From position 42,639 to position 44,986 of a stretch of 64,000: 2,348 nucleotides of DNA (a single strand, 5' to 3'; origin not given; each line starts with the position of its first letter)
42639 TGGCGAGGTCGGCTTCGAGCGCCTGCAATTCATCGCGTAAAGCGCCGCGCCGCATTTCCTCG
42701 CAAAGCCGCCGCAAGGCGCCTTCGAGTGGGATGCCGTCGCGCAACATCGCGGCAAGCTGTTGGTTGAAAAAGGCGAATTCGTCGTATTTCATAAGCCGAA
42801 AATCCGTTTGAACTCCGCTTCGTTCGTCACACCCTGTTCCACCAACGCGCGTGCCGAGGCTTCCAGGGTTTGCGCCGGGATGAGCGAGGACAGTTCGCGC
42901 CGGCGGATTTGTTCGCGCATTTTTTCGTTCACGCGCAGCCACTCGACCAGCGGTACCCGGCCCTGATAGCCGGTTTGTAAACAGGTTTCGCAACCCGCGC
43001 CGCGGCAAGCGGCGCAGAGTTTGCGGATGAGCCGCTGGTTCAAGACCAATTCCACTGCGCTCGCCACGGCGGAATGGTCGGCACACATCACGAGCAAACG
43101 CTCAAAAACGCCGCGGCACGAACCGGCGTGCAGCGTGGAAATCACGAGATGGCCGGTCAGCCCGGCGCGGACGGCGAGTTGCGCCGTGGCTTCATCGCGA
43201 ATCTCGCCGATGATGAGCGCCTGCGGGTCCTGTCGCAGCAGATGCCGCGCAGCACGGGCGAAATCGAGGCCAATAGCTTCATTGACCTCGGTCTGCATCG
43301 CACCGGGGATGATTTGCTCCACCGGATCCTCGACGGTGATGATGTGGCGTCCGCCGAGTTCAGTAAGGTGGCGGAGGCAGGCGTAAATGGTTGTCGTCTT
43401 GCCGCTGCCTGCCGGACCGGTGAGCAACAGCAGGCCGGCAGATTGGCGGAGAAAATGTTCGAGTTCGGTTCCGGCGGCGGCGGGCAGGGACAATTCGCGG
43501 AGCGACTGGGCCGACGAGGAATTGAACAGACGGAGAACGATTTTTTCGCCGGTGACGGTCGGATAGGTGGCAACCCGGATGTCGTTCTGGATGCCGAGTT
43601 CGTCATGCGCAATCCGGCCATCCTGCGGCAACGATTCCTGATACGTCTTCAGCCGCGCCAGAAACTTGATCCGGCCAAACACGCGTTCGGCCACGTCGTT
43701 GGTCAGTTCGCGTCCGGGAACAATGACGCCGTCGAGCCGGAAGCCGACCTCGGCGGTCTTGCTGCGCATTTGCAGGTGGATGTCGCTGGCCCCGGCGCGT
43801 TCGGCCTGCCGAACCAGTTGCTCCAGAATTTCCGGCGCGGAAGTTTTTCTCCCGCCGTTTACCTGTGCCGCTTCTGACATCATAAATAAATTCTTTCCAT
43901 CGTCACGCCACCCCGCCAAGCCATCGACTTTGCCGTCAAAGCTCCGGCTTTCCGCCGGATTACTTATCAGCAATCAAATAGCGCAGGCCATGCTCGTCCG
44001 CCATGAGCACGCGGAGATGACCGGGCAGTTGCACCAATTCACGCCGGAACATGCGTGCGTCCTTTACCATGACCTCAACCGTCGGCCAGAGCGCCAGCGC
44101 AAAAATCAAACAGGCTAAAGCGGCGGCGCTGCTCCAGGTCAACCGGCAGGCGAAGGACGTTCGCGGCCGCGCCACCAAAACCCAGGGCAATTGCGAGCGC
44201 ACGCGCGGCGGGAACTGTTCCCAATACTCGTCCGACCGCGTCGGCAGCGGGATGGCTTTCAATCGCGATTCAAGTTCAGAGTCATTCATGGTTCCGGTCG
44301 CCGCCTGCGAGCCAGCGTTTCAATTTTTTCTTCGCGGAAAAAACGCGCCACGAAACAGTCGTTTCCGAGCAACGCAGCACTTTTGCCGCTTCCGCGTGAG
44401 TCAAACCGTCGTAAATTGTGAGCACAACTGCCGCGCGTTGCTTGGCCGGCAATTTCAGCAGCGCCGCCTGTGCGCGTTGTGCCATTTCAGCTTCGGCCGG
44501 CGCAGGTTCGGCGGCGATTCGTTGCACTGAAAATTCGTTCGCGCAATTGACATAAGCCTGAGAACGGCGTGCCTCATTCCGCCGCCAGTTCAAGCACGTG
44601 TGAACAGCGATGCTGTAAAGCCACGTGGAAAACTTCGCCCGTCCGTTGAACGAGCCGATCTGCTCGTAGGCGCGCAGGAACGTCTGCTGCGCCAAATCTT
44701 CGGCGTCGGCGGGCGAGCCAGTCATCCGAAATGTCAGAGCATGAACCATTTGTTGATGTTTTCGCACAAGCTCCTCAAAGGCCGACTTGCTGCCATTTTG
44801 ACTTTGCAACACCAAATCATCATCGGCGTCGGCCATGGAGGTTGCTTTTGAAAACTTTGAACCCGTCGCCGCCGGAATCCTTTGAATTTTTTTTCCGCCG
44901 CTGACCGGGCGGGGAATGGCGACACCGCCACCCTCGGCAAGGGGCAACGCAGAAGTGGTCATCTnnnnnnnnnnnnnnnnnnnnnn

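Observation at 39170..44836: ECF-sigma-headed minimal pilus/T2SS-like operon with two tandem GspF/PilC platform paralogues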

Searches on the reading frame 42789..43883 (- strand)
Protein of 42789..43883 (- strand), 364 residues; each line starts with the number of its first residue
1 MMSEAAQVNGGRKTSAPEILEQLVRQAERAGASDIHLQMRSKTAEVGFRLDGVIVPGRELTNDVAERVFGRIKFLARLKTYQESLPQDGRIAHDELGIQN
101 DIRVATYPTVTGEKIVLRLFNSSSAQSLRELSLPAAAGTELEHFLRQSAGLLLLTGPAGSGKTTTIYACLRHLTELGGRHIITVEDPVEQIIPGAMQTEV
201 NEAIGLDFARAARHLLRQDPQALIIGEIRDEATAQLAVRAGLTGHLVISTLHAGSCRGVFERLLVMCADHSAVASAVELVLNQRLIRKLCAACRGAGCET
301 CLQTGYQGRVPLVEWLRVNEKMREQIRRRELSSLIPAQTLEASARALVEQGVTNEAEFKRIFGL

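Call 4: search_protein_families(library=pfam, proteins=[window:42789-43883:-], max_evalue=0.1)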
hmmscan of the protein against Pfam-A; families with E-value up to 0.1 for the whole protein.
window:42789-43883:- (364 aa): 18 families
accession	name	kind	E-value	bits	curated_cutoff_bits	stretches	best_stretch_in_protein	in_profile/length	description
PF00437.27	T2SSE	-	8.9e-92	308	24.9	1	18-358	10-368/370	Type II/IV secretion system protein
PF13191.12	AAA_16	-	2.7e-06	28.4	32.6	1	146-237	21-103/167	AAA ATPase domain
PF13401.12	AAA_22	-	2.9e-06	28.1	27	1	147-253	3-95/130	AAA domain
PF13604.12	AAA_30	-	3.5e-05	24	27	1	141-186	10-47/191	AAA domain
PF13245.12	AAA_19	-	0.00018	22.2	25.1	1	149-186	11-42/134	AAA domain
PF20720.3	nSTAND3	-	0.0048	17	27.2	1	148-187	16-54/155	Novel STAND NTPase 3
PF13555.12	AAA_29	-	0.0053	16.9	27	1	148-170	21-43/61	P-loop containing region of AAA domain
PF13086.12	AAA_11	-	0.0098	16.1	27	1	142-174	11-42/257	AAA domain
PF25199.1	nSTAND_NTPase5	-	0.014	15.7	34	1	149-187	41-79/145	Novel STAND NTPase 5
PF03029.23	ATP_bind_1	-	0.019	15.2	27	1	155-205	2-52/240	Conserved hypothetical ATP binding protein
PF00004.35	AAA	-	0.022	15.7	21.2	1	152-186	1-31/131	ATPase family associated with various cellular activities (AAA)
PF03215.21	Rad17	-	0.035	14.5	23.8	1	146-167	42-63/186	Rad17 P-loop domain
PF10412.15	TrwB_AAD_bind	-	0.045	13.1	20.5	0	152-182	18-48/387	Type IV secretion-system coupling protein DNA-binding domain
PF24883.2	NPHP3_N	-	0.049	14.3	24.8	0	147-176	18-49/164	Nephrocystin 3, N-terminal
PF13476.12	AAA_23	-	0.061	14.4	27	0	148-169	18-39/201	AAA domain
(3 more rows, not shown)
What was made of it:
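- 42789..43883 (-): E: a GspE/PilB-type assembly ATPase of 364 aa, with N2 and C-terminal domains only. T2SSE 8.9e-92 (call 4).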

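Call 5: search_protein_families(library=ncbifam, proteins=[window:42789-43883:-], max_evalue=0.1)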
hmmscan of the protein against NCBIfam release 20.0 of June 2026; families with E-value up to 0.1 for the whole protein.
window:42789-43883:- (364 aa): 30 families (the best 25 are shown)
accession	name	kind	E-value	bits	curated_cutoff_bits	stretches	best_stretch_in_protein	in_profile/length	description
TIGR02533.1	type_II_gspE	equivalog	3.9e-93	312.7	630.25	2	19-294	112-387/486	type II secretion system ATPase GspE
NF007755.0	PRK10436.1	equivalog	2.6e-87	293.4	617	2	9-294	78-363/465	type II secretion system protein GspE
TIGR02538.1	type_IV_pilB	equivalog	1.1e-83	281.7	675.65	2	19-294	184-460/564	type IV-A pilus assembly ATPase PilB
NF053534.1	T4PilAsmATPsTfpB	equivalog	1.9e-78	264.3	850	2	19-294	204-480/584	type IV pilus assembly ATPase TfpB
NF041000.1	ATPase_ComGA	equivalog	1.7e-69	233.8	300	1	22-287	2-266/267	competence type IV pilus ATPase ComGA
TIGR01420.1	pilT_fam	subfamily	8.1e-43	146.9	319.1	1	20-333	2-300/343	PilT/PilU family type 4a pilus ATPase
TIGR02525.1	plasmid_TraJ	equivalog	2.7e-24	85.9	368.3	1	143-282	143-294/372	plasmid transfer ATPase TraJ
TIGR02524.1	dot_icm_DotB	equivalog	1.6e-18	67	463.3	1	17-286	3-279/358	Dot/Icm type IV secretion system ATPase DotB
NF058587.1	archaellum_moto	equivalog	2.6e-12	46.3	550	1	152-263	278-393/527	archaellum flagellar ATPase motor FlaI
TIGR02782.1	TrbB_P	equivalog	3.2e-11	43.1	304.55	1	152-274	139-263/303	P-type conjugative transfer ATPase TrbB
TIGR02788.1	VirB11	equivalog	4.3e-11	42.4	249.95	1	140-274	132-273/308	P-type DNA transfer ATPase VirB11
NF010407.0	PRK13833.1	subfamily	2.8e-08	33.5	499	1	152-272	147-268/323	conjugal transfer protein TrbB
NF010425.0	PRK13851.1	equivalog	6.1e-08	31.9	461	1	139-275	149-292/344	type IV secretion system protein VirB11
NF010469.0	PRK13894.1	subfamily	9.2e-08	31.8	508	1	152-281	152-282/320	conjugal transfer ATPase TrbB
TIGR03819.1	heli_sec_ATPase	hypoth_equivalog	2.9e-07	30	373.15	1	109-268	136-302/340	TadA family conjugal transfer-associated ATPase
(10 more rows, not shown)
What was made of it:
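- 42789..43883 (-): GspE 313 bits over model positions 112-387 (call 5).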

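Call 61: search_solved_structures(query=window:42789-43883:-, max_evalue=1e-20)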
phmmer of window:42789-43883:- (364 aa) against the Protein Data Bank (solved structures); distinct sequences matched with E-value up to 1e-20: 20.
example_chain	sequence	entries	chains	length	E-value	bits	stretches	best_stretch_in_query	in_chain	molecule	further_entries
4pht_A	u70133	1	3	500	9.1e-65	222.2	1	19-294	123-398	General secretory pathway protein E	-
1p9r_A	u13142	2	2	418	1.4e-63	218.3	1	19-294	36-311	General secretion pathway protein E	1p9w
5oiu_A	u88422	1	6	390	1.6e-63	218.1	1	14-294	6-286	Type IV pilus assembly protein PilF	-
5it5_F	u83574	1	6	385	2.6e-63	217.4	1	16-294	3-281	ATP binding motif-containing protein PilF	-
6ejf_A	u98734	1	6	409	3.1e-63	217.1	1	16-294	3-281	Type IV pilus assembly protein PilF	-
4kss_A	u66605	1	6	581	3.7e-63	216.9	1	19-294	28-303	Type II secretion system protein E, hemolysin-coregulated protein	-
4ksr_A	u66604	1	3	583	3.8e-63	216.9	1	19-294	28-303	Type II secretion system protein E, Hemolysin-coregulated protein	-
5zfr_A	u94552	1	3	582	7.7e-63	215.9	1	19-296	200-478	Type IV pilus biogenesis ATPase PilB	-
6f8l_G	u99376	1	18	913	1.9e-62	214.6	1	14-294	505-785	Type IV pilus assembly protein PilF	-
6olj_C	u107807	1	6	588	4.1e-61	210.2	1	20-294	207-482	Type IV pilus biogenesis ATPase PilB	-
5tsg_B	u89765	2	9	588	4.2e-61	210.1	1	20-294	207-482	Type IV pilus biogenesis ATPase PilB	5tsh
3jc8_Ba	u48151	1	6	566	1.5e-58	201.8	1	20-295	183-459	Type IV-A pilus assembly ATPase PilB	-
2ewv_A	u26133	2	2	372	9.4e-27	97.2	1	19-267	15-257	twitching motility protein PilT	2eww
2gsz_A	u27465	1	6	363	1.3e-26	96.8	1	22-266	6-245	twitching motility protein PilT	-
5fl3_A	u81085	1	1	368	2.9e-26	95.7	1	12-307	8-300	PILI RETRACTION PROTEIN PILT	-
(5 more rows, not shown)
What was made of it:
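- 42789..43883 (-): Best PDB matches are GspE 9e-65 and PilF/PilB about 1e-63, against PilT 1e-26 (call 61).
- On GspE/PilB assembly ATPases (Pfam T2SSE): PDB matches: GspE 9e-65 against PilT 1e-26 (call 61).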

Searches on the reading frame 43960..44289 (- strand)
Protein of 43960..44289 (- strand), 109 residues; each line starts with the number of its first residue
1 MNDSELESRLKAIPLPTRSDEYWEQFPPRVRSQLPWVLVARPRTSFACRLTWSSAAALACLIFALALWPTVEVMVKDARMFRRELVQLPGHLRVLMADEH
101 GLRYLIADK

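Call 4: search_protein_families(library=pfam, proteins=[window:43960-44289:-], max_evalue=0.1)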
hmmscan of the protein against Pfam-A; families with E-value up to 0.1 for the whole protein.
window:43960-44289:- (109 aa): 0 families

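Call 5: search_protein_families(library=ncbifam, proteins=[window:43960-44289:-], max_evalue=0.1)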
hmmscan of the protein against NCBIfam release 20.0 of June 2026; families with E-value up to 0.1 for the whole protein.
window:43960-44289:- (109 aa): 0 families

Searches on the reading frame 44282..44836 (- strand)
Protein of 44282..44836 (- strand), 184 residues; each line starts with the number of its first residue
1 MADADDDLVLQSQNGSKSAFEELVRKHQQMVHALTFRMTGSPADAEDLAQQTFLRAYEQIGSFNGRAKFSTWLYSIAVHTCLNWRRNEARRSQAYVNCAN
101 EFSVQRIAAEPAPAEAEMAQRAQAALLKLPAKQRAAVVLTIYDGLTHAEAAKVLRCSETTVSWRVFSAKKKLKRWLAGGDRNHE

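Call 4: search_protein_families(library=pfam, proteins=[window:44282-44836:-], max_evalue=0.1)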
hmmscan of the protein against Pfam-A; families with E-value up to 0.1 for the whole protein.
window:44282-44836:- (184 aa): 11 families
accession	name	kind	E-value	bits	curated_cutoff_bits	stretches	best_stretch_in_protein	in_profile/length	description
PF04542.20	Sigma70_r2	-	1e-21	76.9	24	1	23-91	1-71/71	Sigma-70 region 2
PF08281.18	Sigma70_r4_2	-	4.6e-13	49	25.7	1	120-172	2-54/54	Sigma-70, region 4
PF04545.22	Sigma70_r4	-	5.7e-08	32.6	24.1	1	125-173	1-49/50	Sigma-70, region 4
PF07638.17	Sigma70_ECF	-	8.3e-07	29.5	21.1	1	8-174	7-181/185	ECF sigma factor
PF13384.12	HTH_23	-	5.5e-05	23.3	24.6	1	132-164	5-36/50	Homeodomain-like domain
PF13551.12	HTH_29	-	0.00034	21.1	28.1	1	134-161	1-29/64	Winged helix-turn helix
PF22233.2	PhyR_sigma-like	-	0.0054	16.9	27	1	128-165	3-40/50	Response regulator PhyR, sigma-like domain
PF00196.25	GerE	-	0.0083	16.2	23.5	1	137-173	10-46/57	Bacterial regulatory proteins, luxR family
PF13560.12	HTH_31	-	0.021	15.5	27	1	132-163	13-33/64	Helix-turn-helix domain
PF22029.2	PhyR_sigma2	-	0.034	14.6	27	0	38-76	15-53/55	Sigma2 domain of PhyR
PF12728.13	HTH_17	-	0.038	14.7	27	0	145-162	2-19/51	Helix-turn-helix domain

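Call 5: search_protein_families(library=ncbifam, proteins=[window:44282-44836:-], max_evalue=0.1)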
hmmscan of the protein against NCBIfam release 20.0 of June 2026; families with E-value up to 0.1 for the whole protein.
window:44282-44836:- (184 aa): 110 families (the best 25 are shown)
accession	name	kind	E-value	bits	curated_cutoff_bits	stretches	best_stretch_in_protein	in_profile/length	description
NF004113.0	PRK05602.1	equivalog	8.9e-34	116.9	208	1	2-180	29-205/211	RNA polymerase sigma factor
NF007225.0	PRK09643.1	equivalog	1.3e-33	116.4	190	1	4-179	13-185/204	RNA polymerase sigma factor SigM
NF007216.0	PRK09638.1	equivalog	1.7e-33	115.9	194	1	4-175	4-173/180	RNA polymerase sigma factor SigY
NF009166.1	PRK12513.1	equivalog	3.7e-32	111.6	206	1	3-177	7-187/193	RNA polymerase sigma factor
TIGR02939.1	RpoE_Sigma70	equivalog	5.9e-31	108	236.15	1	3-176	5-186/190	RNA polymerase sigma factor RpoE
TIGR02937.1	sigma70-ECF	superfamily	3.7e-30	104.7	42.9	1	18-175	1-164/165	sigma-70 family RNA polymerase sigma factor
NF009171.0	PRK12518.1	equivalog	1e-29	103.7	208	1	3-177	12-185/191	RNA polymerase sigma factor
NF008888.0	PRK11922.1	equivalog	2.8e-28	99.1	204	1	3-176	15-196/231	RNA polymerase sigma factor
NF006089.0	PRK08241.1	subfamily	4e-28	98.5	240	2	10-98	14-102/343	RNA polymerase subunit sigma-70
NF007223.0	PRK09641.1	equivalog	5.8e-27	94.7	209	1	7-176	7-184/187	RNA polymerase sigma factor SigW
TIGR02950.1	SigM_subfam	subfamily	1.5e-26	93.2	147.95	1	20-175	2-157/159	RNA polymerase sigma factor, SigM family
NF009176.0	PRK12524.1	equivalog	2.1e-25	89.7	264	1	4-178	12-186/196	RNA polymerase sigma factor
TIGR02948.1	SigW_bacill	equivalog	4.2e-25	88.9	243.1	1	6-176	6-184/187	RNA polymerase sigma factor SigW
NF009190.0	PRK12538.1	equivalog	5.1e-25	88.5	303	1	3-177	48-220/233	RNA polymerase sigma factor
TIGR02960.1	SigX5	hypoth_equivalog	9.3e-24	84.2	264.75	2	16-100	3-87/322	RNA polymerase sigma-70 factor, TIGR02960 family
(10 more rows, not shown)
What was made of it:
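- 44282..44962 (-): ECF sigma factor. The short form starts at 44836 (184 aa). An in-frame ATG at 44962 would give a 226-aa long form. Sigma70_r2, r4_2 and TIGR02937 hits (calls 4, 5).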
